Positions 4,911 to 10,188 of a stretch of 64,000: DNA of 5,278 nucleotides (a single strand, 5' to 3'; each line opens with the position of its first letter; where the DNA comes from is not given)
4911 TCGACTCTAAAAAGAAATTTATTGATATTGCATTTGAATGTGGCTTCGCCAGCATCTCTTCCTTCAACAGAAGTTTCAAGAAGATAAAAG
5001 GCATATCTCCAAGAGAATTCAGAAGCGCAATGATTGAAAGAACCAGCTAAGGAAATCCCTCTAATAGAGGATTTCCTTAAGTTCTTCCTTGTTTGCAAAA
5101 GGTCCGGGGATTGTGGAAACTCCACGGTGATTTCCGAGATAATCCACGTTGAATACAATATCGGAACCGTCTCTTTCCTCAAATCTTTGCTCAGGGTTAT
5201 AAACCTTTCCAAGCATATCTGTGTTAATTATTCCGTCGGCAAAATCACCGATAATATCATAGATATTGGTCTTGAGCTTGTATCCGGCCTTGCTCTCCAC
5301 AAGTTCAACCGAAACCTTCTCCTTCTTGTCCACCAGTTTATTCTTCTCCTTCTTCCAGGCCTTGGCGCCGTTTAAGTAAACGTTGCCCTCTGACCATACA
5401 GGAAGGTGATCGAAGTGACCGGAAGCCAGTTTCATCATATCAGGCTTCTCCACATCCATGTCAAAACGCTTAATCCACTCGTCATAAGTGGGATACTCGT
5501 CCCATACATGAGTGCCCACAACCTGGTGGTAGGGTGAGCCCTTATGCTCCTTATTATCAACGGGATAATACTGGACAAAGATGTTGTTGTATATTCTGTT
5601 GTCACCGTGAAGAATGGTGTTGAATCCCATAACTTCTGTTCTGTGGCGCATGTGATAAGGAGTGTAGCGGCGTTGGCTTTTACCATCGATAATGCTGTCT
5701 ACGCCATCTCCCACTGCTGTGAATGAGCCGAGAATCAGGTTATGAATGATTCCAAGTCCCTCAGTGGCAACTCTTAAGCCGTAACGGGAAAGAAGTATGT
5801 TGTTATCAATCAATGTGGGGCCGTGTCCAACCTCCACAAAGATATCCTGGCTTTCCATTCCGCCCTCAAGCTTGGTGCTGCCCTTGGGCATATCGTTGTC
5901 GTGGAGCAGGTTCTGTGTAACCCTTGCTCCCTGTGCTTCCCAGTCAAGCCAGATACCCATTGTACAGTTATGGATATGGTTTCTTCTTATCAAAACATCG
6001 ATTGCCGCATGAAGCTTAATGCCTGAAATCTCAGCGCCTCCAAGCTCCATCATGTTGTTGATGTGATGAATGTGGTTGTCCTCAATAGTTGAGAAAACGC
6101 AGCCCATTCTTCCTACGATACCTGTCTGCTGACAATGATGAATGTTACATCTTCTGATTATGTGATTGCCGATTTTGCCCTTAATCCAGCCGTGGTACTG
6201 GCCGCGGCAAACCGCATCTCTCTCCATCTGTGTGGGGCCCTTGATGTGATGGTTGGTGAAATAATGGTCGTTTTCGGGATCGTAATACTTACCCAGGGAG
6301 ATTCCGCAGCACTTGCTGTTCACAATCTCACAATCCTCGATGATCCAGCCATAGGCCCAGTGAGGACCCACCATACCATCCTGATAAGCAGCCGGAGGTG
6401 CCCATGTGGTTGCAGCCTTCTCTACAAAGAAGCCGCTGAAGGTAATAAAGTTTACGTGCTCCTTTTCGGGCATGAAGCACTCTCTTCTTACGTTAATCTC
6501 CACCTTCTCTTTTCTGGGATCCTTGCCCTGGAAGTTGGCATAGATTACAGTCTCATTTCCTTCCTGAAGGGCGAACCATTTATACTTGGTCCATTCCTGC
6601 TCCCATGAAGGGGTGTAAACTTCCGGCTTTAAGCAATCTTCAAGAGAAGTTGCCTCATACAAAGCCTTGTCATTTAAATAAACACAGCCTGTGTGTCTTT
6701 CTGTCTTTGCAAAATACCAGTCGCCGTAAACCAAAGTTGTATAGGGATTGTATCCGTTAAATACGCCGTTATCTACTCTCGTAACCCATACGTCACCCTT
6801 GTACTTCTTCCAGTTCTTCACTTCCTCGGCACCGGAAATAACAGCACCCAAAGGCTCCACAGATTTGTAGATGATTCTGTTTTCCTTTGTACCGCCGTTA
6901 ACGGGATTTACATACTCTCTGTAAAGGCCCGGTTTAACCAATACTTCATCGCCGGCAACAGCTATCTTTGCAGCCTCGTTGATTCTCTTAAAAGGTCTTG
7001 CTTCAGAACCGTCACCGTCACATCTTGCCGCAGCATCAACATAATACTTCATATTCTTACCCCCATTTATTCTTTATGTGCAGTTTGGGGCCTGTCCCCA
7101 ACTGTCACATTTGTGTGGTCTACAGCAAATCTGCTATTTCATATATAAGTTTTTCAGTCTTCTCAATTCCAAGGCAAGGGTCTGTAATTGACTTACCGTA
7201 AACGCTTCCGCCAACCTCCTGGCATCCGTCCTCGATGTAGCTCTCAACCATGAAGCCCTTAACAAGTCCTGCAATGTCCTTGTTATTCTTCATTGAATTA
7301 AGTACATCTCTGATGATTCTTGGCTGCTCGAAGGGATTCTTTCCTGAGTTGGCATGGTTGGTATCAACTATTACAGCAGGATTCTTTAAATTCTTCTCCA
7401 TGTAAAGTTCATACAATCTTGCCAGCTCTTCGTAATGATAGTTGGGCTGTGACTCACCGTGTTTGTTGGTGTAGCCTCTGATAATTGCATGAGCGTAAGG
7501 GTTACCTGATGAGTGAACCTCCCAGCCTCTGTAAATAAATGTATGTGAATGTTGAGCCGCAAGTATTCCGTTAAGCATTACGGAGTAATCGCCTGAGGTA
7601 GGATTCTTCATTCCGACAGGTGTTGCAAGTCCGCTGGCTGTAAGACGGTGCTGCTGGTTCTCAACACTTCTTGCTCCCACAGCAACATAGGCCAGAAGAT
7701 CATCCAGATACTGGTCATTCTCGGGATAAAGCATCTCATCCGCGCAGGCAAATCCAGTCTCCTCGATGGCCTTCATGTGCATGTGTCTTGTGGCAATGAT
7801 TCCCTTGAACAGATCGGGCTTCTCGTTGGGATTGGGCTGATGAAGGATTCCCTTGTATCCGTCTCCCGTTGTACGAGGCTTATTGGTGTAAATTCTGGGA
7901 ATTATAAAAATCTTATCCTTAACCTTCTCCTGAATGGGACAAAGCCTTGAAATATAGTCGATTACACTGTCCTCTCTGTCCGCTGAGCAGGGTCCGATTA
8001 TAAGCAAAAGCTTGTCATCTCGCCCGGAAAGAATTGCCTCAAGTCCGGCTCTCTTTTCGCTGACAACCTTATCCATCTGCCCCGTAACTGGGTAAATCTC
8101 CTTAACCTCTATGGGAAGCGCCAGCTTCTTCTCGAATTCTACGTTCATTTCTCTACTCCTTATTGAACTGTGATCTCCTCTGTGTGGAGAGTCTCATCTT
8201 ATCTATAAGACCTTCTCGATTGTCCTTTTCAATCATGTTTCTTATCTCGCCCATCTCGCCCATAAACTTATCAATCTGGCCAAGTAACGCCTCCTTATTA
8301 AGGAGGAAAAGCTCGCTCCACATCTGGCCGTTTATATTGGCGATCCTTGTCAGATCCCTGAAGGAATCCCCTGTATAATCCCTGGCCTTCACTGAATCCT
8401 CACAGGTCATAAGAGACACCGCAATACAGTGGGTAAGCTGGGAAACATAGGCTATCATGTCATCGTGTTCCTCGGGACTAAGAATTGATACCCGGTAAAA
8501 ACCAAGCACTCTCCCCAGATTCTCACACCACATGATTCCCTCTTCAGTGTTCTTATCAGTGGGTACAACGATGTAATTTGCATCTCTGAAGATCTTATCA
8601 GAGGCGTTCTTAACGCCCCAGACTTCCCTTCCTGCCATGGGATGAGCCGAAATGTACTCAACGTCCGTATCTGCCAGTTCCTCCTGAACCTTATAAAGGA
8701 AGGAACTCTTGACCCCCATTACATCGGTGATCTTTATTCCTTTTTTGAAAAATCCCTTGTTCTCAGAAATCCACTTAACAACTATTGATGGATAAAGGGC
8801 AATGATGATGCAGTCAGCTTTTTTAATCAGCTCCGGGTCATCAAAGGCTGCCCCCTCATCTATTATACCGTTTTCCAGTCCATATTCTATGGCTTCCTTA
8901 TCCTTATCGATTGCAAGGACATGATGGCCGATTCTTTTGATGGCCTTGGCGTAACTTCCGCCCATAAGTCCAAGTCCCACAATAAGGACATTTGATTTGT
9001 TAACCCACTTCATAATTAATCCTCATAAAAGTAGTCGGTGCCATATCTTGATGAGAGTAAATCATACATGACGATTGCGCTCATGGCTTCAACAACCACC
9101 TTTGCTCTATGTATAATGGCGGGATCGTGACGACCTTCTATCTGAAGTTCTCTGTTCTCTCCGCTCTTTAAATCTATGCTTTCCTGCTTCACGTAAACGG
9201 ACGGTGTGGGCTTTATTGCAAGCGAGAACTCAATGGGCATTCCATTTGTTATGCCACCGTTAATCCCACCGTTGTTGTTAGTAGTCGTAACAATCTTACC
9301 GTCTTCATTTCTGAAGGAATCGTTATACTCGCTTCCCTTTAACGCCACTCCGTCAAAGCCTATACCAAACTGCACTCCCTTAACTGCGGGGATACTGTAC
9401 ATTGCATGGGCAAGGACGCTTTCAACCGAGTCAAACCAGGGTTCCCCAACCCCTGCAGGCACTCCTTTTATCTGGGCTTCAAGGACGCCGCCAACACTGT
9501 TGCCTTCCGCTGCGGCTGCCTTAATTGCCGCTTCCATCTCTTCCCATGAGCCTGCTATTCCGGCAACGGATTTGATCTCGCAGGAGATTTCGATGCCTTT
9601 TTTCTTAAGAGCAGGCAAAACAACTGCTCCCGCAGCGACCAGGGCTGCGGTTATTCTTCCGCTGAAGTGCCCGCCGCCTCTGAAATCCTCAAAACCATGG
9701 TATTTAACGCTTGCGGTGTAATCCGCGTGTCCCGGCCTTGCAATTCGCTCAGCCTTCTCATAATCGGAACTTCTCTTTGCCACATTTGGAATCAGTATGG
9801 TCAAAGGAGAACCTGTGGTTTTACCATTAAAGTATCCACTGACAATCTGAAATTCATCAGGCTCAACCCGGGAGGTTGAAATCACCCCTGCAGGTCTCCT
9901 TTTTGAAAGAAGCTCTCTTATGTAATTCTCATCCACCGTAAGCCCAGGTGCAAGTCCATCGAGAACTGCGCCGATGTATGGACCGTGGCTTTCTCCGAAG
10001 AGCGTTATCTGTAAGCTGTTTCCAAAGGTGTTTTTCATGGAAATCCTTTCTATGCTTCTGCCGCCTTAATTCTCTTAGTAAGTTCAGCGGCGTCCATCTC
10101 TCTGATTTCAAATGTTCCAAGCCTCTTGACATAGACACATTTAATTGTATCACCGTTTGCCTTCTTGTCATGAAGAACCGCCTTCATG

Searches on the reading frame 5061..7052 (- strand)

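Call 7: search_protein_families(library=pfam, proteins=[window:5061-7052:-])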
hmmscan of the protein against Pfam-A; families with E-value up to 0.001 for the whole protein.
window:5061-7052:- (663 aa): 3 families
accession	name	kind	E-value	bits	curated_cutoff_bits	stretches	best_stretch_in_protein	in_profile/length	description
PF21258.2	Glyco_hydro_120_ins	-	2.9e-41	141.1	27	1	78-186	1-121/121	Glycoside hydrolase 120, insertion domain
PF13229.12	Beta_helix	-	2.8e-10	40.5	25.9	1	236-387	11-138/158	Right handed beta helix region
PF05048.19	NosD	-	0.00022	21.2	23.6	1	283-387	57-150/212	Periplasmic copper-binding protein (NosD)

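Call 8: search_protein_families(library=ncbifam, proteins=[window:5061-7052:-])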
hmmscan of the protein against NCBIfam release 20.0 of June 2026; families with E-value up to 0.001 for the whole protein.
window:5061-7052:- (663 aa): 3 families
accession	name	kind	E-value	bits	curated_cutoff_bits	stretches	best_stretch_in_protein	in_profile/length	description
NF047854.1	LIC10774_subfam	equivalog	8.4e-06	24.9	380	0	3-47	61-106/358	LIC10774/LIC10365 family surface protein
TIGR03804.1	para_beta_helix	repeat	0.00015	21.3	19.45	0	344-369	1-26/44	parallel beta-helix repeat protein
NF041899.1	pec_ly_PelN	equivalog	0.00057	18.8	740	0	2-54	27-78/437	pectate lyase PelN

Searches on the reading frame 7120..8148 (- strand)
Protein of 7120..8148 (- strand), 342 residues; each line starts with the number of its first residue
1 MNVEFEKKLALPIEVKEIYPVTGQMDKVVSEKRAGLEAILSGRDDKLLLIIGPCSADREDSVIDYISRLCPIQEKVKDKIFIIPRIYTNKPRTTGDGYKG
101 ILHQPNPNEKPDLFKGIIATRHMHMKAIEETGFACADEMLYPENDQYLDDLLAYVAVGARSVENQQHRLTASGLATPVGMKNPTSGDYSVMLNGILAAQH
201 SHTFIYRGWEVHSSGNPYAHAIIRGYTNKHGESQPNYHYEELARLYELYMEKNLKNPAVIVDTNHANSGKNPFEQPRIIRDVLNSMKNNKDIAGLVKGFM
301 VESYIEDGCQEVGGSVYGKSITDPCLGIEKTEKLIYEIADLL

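Call 7: search_protein_families(library=pfam, proteins=[window:7120-8148:-])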
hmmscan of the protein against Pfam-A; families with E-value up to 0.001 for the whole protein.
window:7120-8148:- (342 aa): 1 family
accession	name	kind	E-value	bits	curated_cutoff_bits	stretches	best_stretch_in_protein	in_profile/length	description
PF00793.26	DAHP_synth_1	-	2.4e-43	148.4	25.5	1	38-333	9-267/270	DAHP synthetase I family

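Call 8: search_protein_families(library=ncbifam, proteins=[window:7120-8148:-])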
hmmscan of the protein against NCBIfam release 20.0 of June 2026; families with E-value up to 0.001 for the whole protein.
window:7120-8148:- (342 aa): 5 families
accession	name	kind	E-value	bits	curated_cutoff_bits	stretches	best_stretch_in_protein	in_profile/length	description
NF009395.0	PRK12755.1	subfamily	6.3e-104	347.5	343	1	3-340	12-346/355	3-deoxy-7-phosphoheptulonate synthase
TIGR00034.1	aroFGH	equivalog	7.2e-77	258.5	173.2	1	7-340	9-336/342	3-deoxy-7-phosphoheptulonate synthase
NF009396.0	PRK12756.1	subfamily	4.6e-73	246.1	463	1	7-340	13-342/349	Trp-sensitive 3-deoxy-7-phosphoheptulonate synthase AroH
NF006723.0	PRK09261.1-1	equivalog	1.6e-63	214.7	568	1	7-340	14-343/351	3-deoxy-7-phosphoheptulonate synthase AroG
TIGR01361.1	DAHP_synth_Bsub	equivalog_domain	0.00027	20.4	267.75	0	44-186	23-143/260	3-deoxy-7-phosphoheptulonate synthase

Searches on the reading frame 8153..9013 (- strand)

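Call 7: search_protein_families(library=pfam, proteins=[window:8153-9013:-])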
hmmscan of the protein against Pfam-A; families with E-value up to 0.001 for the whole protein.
window:8153-9013:- (286 aa): 7 families
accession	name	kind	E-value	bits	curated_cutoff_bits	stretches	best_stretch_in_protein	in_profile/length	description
PF02153.23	PDH_N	-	2.2e-22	79.6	26.5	1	22-159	2-137/154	Prephenate dehydrogenase, nucleotide-binding domain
PF20463.3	PDH_C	-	1.7e-21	76.8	22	1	179-274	1-101/102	Prephenate dehydrogenase, dimerization domain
PF03446.21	NAD_binding_2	-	5.8e-07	30.1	21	1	10-121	3-115/161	NAD binding domain of 6-phosphogluconate dehydrogenase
PF02254.24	TrkA_N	-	6.9e-05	23.6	23.8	1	9-49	1-41/116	TrkA-N domain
PF02826.25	2-Hacid_dh_C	-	0.00045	20.1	25.1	1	4-73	34-99/178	D-isomer specific 2-hydroxyacid dehydrogenase, NAD binding domain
PF03807.23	F420_oxidored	-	0.00057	20.9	21.6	0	9-84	2-78/94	NADP oxidoreductase coenzyme F420-dependent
PF03721.20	UDPG_MGDP_dh_N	-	0.00064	19.8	27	0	8-43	2-37/187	UDP-glucose/GDP-mannose dehydrogenase family, NAD binding domain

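Call 8: search_protein_families(library=ncbifam, proteins=[window:8153-9013:-])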
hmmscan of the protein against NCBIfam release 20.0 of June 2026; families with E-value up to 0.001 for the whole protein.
window:8153-9013:- (286 aa): 23 families
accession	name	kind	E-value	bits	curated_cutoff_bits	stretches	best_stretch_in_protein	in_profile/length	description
NF005107.0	PRK06545.1-5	equivalog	2.7e-50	171.4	414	1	6-284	2-285/367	prephenate dehydrogenase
NF011381.1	PRK14806.1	equivalog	5.7e-50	170.3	902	1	7-285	4-286/733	bifunctional prephenate dehydrogenase/3-phosphoshikimate 1-carboxyvinyltransferase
NF006307.0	PRK08507.1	equivalog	4.9e-46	157.1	295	1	8-276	2-268/275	prephenate dehydrogenase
NF005105.0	PRK06545.1-3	equivalog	7e-40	137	524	1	7-282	3-284/367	prephenate dehydrogenase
NF005106.0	PRK06545.1-4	equivalog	4.8e-39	134.7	569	1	7-278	2-278/363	prephenate dehydrogenase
NF005650.0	PRK07417.1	equivalog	6.4e-38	130.6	290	1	8-284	3-279/281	prephenate/arogenate dehydrogenase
NF005694.0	PRK07502.1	equivalog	4e-36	124.8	409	1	7-273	7-278/310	prephenate/arogenate dehydrogenase family protein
NF005111.0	PRK06545.2-3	equivalog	8.8e-31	107.2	344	1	6-268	13-272/371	prephenate dehydrogenase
NF005112.0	PRK06545.2-4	subfamily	2e-27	96.2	294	1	8-253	4-242/356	prephenate dehydrogenase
NF005104.0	PRK06545.1-1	equivalog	8.2e-27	94.2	713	1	7-263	3-263/366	prephenate dehydrogenase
NF005108.0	PRK06545.1-6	equivalog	2.3e-26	92.6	327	1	5-272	9-276/321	prephenate dehydrogenase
NF005110.0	PRK06545.2-2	equivalog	8.2e-23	81.2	385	1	7-240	71-302/423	prephenate dehydrogenase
NF005109.0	PRK06545.2-1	equivalog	9.6e-20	71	397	1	9-243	4-231/361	prephenate dehydrogenase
NF005113.0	PRK06545.2-5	equivalog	1.9e-16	60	497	2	9-150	3-137/378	prephenate dehydrogenase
NF006409.0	PRK08655.1-3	equivalog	4.8e-16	59.2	310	1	11-199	6-180/290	prephenate dehydrogenase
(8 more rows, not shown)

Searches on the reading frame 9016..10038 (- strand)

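Call 7: search_protein_families(library=pfam, proteins=[window:9016-10038:-])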
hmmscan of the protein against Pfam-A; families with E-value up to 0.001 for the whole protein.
window:9016-10038:- (340 aa): 1 family
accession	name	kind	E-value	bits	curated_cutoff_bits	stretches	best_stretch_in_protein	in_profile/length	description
PF01264.26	Chorismate_synt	-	7.3e-114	380.3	27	1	9-327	1-325/327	Chorismate synthase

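Call 8: search_protein_families(library=ncbifam, proteins=[window:9016-10038:-])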
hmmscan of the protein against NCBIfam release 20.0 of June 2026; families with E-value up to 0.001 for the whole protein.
window:9016-10038:- (340 aa): 3 families
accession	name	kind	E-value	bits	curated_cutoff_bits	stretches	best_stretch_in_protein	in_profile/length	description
NF003793.1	PRK05382.1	equivalog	4.2e-109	364.5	321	2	166-328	182-342/344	chorismate synthase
TIGR00033.1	aroC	equivalog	1.2e-106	356.6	212.2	2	166-330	183-346/351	chorismate synthase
NF009113.0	PRK12463.1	equivalog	7.9e-43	146.9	799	2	166-335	200-371/390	chorismate synthase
